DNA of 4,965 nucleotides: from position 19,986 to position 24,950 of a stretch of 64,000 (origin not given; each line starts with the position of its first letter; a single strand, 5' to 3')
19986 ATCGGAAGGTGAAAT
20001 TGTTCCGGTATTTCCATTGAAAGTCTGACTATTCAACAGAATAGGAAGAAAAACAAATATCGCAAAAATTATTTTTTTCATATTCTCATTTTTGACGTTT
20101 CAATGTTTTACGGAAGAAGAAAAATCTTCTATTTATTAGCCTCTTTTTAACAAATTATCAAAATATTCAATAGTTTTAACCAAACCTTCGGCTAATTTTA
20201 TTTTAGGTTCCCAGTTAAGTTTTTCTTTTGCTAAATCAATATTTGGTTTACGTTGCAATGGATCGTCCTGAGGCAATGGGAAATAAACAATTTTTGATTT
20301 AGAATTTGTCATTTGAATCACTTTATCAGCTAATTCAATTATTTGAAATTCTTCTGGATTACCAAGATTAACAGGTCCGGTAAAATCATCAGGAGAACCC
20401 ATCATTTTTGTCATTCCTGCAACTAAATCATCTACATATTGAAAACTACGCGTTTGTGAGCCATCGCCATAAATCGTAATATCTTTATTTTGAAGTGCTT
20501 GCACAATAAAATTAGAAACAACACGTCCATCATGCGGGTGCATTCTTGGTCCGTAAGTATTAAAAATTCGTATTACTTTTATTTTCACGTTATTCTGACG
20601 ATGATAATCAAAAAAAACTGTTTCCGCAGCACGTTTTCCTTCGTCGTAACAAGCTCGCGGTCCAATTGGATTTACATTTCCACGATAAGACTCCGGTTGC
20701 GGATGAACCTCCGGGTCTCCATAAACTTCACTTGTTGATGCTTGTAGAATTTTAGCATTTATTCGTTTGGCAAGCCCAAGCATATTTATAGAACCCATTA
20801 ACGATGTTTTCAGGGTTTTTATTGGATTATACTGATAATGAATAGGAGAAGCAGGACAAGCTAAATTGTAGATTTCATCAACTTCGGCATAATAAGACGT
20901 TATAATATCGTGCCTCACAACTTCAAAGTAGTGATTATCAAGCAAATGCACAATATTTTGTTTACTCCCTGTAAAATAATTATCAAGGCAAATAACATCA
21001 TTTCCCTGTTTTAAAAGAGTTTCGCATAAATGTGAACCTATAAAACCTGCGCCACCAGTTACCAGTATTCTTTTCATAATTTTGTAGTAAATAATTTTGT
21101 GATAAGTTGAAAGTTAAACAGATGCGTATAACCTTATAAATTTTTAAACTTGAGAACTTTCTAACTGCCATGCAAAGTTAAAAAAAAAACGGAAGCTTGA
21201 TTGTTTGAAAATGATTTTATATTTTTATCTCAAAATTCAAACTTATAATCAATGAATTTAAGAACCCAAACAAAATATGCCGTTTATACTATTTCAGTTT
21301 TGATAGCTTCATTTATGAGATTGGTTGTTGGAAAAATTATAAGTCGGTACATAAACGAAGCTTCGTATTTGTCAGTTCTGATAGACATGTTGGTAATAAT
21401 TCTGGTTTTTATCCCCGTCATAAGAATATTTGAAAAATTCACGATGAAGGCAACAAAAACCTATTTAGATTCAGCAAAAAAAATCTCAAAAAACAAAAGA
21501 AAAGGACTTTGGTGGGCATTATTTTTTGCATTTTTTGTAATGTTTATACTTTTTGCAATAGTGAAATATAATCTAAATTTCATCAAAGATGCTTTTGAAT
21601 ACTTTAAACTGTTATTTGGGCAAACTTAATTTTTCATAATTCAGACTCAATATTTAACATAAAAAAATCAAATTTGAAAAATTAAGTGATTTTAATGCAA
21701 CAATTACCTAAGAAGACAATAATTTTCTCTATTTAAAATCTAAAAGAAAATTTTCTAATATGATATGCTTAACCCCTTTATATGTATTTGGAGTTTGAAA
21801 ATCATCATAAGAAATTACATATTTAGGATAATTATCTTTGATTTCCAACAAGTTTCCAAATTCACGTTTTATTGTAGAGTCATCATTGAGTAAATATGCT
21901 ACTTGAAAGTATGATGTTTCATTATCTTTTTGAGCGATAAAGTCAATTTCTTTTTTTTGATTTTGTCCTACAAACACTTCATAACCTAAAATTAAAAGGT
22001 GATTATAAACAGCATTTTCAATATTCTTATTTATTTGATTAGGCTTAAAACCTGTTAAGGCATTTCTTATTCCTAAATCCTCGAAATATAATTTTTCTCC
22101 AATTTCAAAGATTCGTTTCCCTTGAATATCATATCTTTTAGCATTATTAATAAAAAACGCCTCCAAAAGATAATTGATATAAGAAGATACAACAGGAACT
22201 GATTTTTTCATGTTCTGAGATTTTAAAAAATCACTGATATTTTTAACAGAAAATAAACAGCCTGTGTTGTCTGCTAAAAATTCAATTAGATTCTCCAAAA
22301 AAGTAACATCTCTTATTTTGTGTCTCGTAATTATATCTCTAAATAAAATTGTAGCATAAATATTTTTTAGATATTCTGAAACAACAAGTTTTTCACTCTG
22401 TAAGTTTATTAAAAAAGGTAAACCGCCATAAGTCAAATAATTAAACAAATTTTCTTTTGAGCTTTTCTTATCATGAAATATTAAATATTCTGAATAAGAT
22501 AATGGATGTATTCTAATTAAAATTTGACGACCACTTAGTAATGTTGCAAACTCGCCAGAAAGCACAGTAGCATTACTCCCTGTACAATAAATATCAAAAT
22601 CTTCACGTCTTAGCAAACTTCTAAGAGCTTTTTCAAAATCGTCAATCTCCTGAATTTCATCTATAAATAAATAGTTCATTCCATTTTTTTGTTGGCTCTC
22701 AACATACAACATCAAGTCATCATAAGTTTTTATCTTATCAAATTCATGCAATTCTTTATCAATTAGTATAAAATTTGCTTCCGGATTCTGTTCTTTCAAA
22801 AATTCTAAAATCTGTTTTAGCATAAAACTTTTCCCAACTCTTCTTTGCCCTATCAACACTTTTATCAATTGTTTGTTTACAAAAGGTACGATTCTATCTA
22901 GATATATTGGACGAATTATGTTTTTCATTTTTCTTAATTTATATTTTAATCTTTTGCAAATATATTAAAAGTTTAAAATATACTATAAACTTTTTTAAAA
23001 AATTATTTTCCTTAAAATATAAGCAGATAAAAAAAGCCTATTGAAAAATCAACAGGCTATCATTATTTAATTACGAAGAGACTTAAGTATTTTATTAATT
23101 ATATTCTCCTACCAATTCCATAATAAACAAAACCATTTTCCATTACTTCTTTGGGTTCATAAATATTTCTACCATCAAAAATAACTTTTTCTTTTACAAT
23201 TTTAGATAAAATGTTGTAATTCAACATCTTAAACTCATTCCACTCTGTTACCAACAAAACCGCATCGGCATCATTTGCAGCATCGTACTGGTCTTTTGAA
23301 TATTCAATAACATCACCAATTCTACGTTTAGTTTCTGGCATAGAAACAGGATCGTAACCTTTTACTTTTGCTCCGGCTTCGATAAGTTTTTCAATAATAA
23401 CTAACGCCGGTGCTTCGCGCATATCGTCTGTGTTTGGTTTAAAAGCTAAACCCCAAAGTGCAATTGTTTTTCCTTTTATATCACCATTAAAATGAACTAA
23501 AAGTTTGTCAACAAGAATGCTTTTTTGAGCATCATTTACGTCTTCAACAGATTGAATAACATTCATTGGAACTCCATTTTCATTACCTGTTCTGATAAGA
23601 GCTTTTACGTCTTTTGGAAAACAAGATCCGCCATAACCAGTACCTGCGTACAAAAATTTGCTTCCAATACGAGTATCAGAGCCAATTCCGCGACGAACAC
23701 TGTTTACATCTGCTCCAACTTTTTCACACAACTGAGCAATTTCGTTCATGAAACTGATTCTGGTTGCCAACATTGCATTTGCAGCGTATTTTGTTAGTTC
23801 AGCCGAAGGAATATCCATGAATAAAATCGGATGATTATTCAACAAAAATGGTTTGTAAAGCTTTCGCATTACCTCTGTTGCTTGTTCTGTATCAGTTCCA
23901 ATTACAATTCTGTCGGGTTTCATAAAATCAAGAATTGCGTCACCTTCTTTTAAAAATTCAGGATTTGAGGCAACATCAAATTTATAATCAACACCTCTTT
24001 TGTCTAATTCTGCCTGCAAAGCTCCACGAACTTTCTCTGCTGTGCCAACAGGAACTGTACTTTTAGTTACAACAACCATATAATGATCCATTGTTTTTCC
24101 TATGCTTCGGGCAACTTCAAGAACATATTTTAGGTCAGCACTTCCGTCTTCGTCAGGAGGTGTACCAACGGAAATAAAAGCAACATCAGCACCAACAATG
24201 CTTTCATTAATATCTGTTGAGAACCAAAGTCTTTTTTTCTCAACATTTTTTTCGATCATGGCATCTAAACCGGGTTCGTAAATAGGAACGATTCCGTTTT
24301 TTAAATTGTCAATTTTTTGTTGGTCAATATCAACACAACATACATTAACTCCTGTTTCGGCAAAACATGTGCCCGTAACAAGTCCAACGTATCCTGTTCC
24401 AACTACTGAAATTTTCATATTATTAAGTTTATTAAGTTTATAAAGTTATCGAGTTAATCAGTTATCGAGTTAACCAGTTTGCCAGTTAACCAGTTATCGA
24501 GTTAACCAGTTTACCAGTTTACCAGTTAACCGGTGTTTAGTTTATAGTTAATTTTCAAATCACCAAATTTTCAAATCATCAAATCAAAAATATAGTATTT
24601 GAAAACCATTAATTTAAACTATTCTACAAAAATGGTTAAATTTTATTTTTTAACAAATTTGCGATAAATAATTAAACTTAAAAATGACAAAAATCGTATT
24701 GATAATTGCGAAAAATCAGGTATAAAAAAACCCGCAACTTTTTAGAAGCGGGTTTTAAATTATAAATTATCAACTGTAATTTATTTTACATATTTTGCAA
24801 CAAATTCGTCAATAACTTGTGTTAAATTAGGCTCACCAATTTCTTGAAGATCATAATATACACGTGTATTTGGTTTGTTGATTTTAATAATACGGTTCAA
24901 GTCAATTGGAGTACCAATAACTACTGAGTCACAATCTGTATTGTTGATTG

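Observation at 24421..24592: Repeat array forms the entire upstream region (putative ~165-nt leader) of ugd, capped by a -7-like box and period-8 TTTG motifs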

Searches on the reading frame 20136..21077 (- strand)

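Call 52: search_protein_families(library=ncbifam, proteins=[window:20136-21077:-], max_evalue=0.01)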
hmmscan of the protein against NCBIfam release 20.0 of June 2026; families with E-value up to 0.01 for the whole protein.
window:20136-21077:- (313 aa): 32 families (the best 25 are shown)
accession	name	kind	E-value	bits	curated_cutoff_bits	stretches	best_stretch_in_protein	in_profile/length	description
TIGR04180.1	EDH_00030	hypoth_equivalog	1.4e-37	129.4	475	1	4-264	1-263/297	NAD-dependent 4,6-dehydratase LegB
TIGR01181.1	dTDP_gluc_dehyt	equivalog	2.4e-36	125.5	365.1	1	3-306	1-311/321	dTDP-glucose 4,6-dehydratase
NF008872.0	PRK11908.1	equivalog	2.6e-31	108.9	294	1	1-307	1-336/349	bifunctional UDP-4-keto-pentose/UDP-xylose synthase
NF005998.1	PRK08125.1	equivalog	3.8e-30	104.9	777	1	2-306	316-649/649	bifunctional UDP-4-amino-4-deoxy-L-arabinose formyltransferase/UDP-glucuronic acid oxidase ArnA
TIGR01179.1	galE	equivalog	8.2e-27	93.9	262.3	1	3-300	1-318/332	UDP-glucose 4-epimerase GalE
TIGR02197.1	heptose_epim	equivalog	5.2e-25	88.3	274.6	1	4-301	1-308/316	ADP-glyceromanno-heptose 6-epimerase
NF007490.0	PRK10084.1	subfamily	8.9e-20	71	649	1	3-306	2-334/361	dTDP-glucose 4,6-dehydratase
NF011728.1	PRK15181.1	equivalog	6.7e-19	68.1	760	1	2-306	16-337/348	Vi polysaccharide biosynthesis UDP-N-acetylglucosaminuronic acid C-4 epimerase TviC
NF007582.0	PRK10217.1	equivalog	1.1e-17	64.2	698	1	1-252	1-265/355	dTDP-glucose 4,6-dehydratase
NF047922.1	GDPFucSynFcl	equivalog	1.5e-15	57.5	500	1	2-306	3-301/308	GDP-L-fucose synthase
TIGR02622.1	CDP_4_6_dhtase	equivalog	2e-15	56.8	278.45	1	2-310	5-334/352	CDP-glucose 4,6-dehydratase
NF007956.0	PRK10675.1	subfamily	9.7e-13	47.9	394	1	3-178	2-184/338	UDP-glucose 4-epimerase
NF008360.0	PRK11150.1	equivalog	1e-12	47.9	452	1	4-271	2-267/310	ADP-glyceromanno-heptose 6-epimerase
NF041015.1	UDPsulfquin_syn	equivalog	3.1e-11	42.9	575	2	184-260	236-313/384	UDP-sulfoquinovose synthase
TIGR01472.1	gmd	equivalog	1.2e-10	41.2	415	1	4-232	3-247/342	GDP-mannose 4,6-dehydratase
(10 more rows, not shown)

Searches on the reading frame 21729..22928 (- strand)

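Call 10: search_protein_families(library=pfam, proteins=[window:21729-22928:-])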
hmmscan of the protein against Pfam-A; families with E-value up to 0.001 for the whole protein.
window:21729-22928:- (399 aa): 3 families
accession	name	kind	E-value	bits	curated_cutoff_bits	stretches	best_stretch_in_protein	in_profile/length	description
PF13173.12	AAA_14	-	3.1e-29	102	27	1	21-149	3-129/129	AAA domain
PF13635.12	DUF4143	-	4.1e-16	59.6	28.1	1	197-343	2-157/160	Domain of unknown function (DUF4143)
PF13401.12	AAA_22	-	0.0001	23.1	27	0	20-57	5-40/130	AAA domain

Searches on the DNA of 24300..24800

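Call 44: search_rna_families(source=window, start=24300, end=24800, threshold=evalue, max_evalue=5)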
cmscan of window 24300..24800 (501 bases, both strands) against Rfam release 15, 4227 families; matches with E-value up to 5: 14.
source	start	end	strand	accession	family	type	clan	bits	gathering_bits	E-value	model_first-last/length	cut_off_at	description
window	24692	24764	+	RF02064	STnc370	Gene; sRNA;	-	27.6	54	0.14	1-71/71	no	Enterobacterial sRNA STnc370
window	24716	24784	-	RF02362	Yfr10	Gene; sRNA;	-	27.4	43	0.052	1-78/78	no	Cyanobacterial functional RNA 10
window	24719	24785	-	RF02064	STnc370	Gene; sRNA;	-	22.6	54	1.5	1-71/71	no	Enterobacterial sRNA STnc370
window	24720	24798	-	RF02074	STnc240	Gene; sRNA;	-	21.8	55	0.92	1-77/77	no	Enterobacterial sRNA STnc240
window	24694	24764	+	RF02063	STnc350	Gene; sRNA;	-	20.8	60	0.21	1-68/68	no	Salmonella enterica sRNA STnc350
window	24435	24546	-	RF04313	aspC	Cis-reg;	-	20.2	100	1.5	1-124/124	no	aspC ncRNA motif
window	24700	24796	+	RF01770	rimP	Cis-reg; leader;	-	19.2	47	1.3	1-102/102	no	Gammaprotebacteria rimP leader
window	24725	24789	-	RF02495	ohsC_RNA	Gene; antitoxin;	-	18.9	50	2.7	1-77/77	no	Oppression of Hydrophobic ORF by sRNA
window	24721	24777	-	RF00506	Thr_leader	Cis-reg; leader;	-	18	55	0.7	1-118/118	no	Threonine operon leader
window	24716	24800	-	RF00557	L10_leader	Cis-reg; leader;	-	16.4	44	2.6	63-138/138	5'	Ribosomal protein L10 leader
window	24722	24800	-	RF00513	Trp_leader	Cis-reg; leader;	-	15.3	41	2.7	18-100/100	5'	Tryptophan operon leader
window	24722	24800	-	RF02617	SSRC10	Gene; sRNA;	-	14.8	56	3.4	36-113/113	5'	Streptococcus sRNA 10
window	24725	24789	-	RF01394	isrK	Gene; sRNA;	-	12.3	50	4.1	1-77/77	no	isrK Hfq binding RNA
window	24729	24787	-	RF02503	Atu_C9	Gene; sRNA;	-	9.9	40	2.4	130-192/192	no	Rhizobiales sRNA Atu_C9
